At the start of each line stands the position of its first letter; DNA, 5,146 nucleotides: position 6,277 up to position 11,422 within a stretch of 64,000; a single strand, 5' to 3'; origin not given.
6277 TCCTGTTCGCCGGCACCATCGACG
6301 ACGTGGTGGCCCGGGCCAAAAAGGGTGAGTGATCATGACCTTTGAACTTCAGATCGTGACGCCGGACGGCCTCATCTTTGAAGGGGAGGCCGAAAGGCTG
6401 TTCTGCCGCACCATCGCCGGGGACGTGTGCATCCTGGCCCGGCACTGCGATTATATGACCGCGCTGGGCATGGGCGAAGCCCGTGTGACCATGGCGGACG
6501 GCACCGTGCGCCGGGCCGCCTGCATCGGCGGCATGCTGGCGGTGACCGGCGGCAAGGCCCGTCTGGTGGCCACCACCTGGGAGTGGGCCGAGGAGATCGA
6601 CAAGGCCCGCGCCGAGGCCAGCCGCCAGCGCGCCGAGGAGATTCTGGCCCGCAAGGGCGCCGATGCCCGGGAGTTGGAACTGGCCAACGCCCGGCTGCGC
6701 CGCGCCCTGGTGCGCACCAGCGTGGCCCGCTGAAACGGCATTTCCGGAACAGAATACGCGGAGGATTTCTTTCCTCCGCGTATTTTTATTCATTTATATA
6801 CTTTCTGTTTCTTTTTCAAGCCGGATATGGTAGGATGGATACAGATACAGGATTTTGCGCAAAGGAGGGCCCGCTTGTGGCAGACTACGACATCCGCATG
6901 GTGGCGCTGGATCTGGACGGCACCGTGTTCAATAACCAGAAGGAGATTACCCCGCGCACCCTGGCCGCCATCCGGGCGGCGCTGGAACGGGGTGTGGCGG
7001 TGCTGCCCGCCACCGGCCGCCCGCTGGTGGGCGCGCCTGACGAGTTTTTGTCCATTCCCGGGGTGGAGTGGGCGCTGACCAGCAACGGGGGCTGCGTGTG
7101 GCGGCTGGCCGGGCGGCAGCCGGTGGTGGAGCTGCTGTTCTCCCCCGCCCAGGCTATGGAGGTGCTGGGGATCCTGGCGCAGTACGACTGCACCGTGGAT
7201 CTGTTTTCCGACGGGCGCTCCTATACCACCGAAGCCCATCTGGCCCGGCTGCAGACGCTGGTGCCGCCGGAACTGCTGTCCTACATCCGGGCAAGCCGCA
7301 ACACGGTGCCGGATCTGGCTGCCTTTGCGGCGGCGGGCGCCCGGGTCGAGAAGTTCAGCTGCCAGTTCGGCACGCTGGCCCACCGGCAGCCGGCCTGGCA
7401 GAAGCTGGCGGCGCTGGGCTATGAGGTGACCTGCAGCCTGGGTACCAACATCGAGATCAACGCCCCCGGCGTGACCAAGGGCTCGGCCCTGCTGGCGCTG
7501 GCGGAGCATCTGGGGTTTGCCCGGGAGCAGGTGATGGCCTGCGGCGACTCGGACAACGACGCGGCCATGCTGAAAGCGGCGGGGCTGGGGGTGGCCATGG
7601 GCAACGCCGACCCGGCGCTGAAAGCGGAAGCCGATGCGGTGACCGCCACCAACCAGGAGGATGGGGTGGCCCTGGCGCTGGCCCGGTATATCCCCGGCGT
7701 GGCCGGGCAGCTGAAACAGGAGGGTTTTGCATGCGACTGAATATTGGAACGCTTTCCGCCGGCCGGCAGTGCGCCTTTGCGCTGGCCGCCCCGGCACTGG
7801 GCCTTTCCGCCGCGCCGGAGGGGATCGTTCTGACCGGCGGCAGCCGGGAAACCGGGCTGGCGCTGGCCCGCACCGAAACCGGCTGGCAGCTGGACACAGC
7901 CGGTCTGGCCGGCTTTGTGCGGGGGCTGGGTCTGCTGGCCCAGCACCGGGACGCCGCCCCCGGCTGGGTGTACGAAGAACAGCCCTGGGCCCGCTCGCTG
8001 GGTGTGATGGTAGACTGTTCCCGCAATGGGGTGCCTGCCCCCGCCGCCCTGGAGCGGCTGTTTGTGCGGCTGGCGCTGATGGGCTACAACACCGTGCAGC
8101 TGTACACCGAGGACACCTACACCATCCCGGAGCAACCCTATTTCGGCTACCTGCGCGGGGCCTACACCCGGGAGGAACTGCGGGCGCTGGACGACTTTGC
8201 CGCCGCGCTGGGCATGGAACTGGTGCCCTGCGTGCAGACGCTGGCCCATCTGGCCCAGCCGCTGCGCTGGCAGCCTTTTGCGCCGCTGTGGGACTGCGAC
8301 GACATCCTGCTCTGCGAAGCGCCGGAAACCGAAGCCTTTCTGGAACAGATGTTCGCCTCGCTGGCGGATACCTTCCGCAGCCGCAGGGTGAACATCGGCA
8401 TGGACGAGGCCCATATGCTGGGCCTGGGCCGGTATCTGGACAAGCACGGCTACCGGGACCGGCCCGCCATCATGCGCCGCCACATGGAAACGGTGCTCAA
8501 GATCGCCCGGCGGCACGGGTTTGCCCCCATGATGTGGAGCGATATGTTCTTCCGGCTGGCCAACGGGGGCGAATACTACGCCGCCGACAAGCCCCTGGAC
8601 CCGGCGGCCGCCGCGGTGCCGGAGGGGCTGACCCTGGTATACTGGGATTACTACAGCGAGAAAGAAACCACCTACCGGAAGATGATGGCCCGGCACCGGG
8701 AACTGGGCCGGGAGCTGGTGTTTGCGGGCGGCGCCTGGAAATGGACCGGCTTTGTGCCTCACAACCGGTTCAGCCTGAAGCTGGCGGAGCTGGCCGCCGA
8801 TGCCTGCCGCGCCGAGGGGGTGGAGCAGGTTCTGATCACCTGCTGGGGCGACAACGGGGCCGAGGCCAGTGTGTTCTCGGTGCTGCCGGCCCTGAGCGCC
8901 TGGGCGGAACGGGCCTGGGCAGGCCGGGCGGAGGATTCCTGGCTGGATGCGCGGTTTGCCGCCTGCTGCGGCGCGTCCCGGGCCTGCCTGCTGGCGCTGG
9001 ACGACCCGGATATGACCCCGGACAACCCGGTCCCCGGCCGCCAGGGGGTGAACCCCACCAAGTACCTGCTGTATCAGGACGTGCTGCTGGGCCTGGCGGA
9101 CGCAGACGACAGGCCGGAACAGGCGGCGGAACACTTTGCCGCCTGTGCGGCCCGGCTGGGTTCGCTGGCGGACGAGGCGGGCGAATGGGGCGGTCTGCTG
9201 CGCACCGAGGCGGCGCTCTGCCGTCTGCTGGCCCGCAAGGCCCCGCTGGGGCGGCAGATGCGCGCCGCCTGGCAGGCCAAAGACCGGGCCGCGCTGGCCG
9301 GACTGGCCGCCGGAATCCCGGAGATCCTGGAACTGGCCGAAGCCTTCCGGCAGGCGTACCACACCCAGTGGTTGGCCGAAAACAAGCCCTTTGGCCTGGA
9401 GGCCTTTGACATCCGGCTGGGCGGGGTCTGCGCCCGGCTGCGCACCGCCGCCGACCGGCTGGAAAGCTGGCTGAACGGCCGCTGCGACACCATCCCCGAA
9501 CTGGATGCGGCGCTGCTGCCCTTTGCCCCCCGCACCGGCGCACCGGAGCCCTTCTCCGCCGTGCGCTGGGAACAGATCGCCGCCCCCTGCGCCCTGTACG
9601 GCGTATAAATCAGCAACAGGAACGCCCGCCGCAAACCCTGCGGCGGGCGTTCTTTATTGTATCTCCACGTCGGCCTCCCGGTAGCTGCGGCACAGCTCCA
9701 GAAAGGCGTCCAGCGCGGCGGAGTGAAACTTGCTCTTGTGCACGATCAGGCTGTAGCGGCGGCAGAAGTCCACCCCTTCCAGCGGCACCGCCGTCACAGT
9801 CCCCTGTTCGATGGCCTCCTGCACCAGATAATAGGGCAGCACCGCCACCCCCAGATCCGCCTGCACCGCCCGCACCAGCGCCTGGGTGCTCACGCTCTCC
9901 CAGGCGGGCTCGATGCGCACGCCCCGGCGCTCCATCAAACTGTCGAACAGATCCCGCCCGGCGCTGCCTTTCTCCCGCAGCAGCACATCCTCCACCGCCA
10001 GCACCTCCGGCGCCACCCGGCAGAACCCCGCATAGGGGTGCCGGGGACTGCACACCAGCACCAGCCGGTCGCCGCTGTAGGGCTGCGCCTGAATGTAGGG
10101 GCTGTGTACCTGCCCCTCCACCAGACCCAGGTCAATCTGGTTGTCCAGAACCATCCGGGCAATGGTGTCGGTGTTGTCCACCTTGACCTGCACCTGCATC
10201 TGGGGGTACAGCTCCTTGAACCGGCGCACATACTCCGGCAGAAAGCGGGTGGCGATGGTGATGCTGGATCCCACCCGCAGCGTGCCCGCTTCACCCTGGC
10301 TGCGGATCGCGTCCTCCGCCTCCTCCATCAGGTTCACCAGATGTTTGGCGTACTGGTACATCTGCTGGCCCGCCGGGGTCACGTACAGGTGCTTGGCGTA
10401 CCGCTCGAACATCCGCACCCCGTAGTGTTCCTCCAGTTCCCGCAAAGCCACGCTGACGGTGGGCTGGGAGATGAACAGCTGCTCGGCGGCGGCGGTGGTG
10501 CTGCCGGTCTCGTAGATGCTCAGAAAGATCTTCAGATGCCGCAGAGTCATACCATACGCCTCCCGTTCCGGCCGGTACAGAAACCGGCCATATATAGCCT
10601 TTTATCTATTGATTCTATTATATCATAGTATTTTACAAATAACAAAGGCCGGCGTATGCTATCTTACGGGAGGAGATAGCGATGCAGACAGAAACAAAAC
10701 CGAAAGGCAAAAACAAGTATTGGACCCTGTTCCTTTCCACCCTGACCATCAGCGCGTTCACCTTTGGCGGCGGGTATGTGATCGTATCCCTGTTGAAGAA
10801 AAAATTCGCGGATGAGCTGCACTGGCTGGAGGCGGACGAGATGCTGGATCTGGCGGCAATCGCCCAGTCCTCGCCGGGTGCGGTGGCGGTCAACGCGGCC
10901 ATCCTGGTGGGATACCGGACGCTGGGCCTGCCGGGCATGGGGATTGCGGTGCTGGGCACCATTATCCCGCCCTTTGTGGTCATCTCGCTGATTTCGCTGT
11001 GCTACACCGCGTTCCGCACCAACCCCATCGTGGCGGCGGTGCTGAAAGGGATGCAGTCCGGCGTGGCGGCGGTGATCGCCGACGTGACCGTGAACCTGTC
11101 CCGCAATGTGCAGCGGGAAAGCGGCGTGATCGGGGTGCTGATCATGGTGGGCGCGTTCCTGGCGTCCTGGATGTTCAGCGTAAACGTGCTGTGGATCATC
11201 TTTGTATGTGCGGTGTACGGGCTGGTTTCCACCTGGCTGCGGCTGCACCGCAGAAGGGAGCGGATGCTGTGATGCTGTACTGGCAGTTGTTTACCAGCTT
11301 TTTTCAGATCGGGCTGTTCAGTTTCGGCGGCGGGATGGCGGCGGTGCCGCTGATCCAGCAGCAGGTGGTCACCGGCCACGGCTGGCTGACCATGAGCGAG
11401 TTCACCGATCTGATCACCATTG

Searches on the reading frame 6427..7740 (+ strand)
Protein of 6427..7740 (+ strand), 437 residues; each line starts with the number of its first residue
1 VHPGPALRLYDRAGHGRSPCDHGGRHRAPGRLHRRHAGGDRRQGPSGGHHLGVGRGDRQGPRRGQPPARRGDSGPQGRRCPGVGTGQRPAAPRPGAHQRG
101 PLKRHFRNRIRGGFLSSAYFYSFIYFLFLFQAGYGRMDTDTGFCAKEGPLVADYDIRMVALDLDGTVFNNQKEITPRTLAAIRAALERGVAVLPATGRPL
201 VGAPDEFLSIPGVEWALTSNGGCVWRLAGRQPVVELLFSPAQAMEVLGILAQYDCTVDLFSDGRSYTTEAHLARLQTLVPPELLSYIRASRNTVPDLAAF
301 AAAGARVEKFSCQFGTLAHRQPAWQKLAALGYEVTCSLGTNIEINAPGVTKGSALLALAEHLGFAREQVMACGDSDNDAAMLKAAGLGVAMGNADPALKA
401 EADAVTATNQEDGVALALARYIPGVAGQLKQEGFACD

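Call 69: search_protein_families(library=pfam, proteins=[window:6427-7740:+], max_evalue=0.0001)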
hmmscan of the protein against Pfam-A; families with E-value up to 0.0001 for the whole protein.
window:6427-7740:+ (437 aa): 3 families
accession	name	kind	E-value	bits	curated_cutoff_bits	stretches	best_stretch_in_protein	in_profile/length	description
PF08282.18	Hydrolase_3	-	3.8e-48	164.9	20.9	1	159-418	1-255/255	haloacid dehalogenase-like hydrolase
PF05116.19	S6PP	-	8.1e-14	52.2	20.3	1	329-425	144-238/247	Sucrose-6F-phosphate phosphohydrolase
PF00702.32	Hydrolase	-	1.2e-09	39.3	26.4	1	156-386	1-191/191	haloacid dehalogenase-like hydrolase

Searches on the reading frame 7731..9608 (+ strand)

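Call 69: search_protein_families(library=pfam, proteins=[window:7731-9608:+], max_evalue=0.0001)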
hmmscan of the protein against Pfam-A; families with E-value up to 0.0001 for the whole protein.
window:7731-9608:+ (625 aa): 2 families
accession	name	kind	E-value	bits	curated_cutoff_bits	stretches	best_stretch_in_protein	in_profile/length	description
PF18088.7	Glyco_H_20C_C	-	1.4e-53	182.1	27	1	421-604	4-188/194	Glycoside Hydrolase 20C C-terminal domain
PF00728.28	Glyco_hydro_20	-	2e-07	31.1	22.3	1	141-294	71-228/348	Glycosyl hydrolase family 20, catalytic domain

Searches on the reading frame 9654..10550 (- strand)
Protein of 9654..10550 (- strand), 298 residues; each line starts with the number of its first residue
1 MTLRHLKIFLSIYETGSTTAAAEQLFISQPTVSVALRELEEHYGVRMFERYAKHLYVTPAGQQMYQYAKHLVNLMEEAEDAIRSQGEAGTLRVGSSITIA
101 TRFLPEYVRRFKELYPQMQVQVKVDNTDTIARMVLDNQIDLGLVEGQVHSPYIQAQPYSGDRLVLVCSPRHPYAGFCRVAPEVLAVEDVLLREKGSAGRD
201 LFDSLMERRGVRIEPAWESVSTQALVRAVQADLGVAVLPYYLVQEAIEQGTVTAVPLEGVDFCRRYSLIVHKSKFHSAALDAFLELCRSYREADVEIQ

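Call 69: search_protein_families(library=pfam, proteins=[window:9654-10550:-], max_evalue=0.0001)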
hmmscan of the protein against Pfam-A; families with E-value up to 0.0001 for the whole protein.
window:9654-10550:- (298 aa): 2 families
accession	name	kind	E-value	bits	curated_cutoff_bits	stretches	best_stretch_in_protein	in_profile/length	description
PF03466.25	LysR_substrate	-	4.5e-54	183.4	28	1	85-289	2-206/209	LysR substrate binding domain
PF00126.33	HTH_1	-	1.8e-20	73.1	26.6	1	3-62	1-60/60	Bacterial regulatory helix-turn-helix protein, lysR family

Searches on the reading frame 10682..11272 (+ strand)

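Call 69: search_protein_families(library=pfam, proteins=[window:10682-11272:+], max_evalue=0.0001)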
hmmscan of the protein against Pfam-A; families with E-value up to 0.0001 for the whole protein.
window:10682-11272:+ (196 aa): 1 family
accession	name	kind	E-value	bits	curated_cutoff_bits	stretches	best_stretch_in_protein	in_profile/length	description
PF02417.20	Chromate_transp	-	5.2e-44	150.7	28.6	1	14-181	1-166/166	Chromate transporter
